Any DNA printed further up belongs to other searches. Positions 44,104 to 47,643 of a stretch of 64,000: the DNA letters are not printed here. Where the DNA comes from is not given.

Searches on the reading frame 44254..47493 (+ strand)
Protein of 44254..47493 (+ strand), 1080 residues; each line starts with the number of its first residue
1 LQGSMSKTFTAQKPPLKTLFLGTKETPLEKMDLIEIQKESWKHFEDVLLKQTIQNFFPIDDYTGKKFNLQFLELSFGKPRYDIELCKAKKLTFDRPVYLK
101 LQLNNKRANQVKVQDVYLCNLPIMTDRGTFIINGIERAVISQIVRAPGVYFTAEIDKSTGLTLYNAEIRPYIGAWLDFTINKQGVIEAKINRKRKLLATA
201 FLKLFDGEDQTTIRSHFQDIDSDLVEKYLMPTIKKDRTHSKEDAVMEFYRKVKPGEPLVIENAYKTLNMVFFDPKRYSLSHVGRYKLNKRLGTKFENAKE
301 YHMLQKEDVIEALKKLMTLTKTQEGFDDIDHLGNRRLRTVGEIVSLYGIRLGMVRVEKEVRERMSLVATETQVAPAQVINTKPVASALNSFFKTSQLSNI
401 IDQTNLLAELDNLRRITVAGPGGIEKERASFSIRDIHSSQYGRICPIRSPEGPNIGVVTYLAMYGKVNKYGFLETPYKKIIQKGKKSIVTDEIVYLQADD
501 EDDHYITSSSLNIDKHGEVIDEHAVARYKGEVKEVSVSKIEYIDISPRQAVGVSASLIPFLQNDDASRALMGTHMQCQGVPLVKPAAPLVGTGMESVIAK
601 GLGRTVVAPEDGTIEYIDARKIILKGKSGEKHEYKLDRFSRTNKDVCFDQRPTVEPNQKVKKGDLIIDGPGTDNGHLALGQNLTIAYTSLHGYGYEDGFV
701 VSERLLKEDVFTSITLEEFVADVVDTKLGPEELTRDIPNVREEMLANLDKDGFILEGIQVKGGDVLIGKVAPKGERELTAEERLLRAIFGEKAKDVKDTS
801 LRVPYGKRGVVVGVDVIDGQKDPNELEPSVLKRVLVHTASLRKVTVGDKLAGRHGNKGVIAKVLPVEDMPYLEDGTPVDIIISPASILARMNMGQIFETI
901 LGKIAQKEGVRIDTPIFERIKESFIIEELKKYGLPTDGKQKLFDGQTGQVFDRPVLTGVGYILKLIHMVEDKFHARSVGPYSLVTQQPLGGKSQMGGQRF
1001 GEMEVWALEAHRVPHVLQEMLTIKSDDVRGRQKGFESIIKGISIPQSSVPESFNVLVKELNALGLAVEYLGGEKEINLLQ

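Call 48: search_protein_families(library=pfam, proteins=[window:44254-47493:+], max_evalue=0.0001)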
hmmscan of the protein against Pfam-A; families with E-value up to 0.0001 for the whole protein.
window:44254-47493:+ (1080 aa): 6 families
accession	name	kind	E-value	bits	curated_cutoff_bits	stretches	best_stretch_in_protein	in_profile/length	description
PF00562.33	RNA_pol_Rpb2_6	-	3e-112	375.9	23.4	1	608-994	2-373/373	RNA polymerase Rpb2, domain 6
PF04565.21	RNA_pol_Rpb2_3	-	3.7e-22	78.7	21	1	400-467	2-68/68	RNA polymerase Rpb2, domain 3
PF04560.25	RNA_pol_Rpb2_7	-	2.1e-21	76.6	32.1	1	996-1069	1-84/87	RNA polymerase Rpb2, domain 7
PF04561.19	RNA_pol_Rpb2_2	-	1.1e-20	74.5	21.7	1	145-338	1-190/190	RNA polymerase Rpb2, domain 2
PF10385.14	RNA_pol_Rpb2_45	-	1e-16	61.1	28.2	1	477-546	1-66/66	RNA polymerase beta subunit external 1 domain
PF04563.20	RNA_pol_Rpb2_1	-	5.1e-12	46.2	28.2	1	33-385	2-202/203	RNA polymerase beta subunit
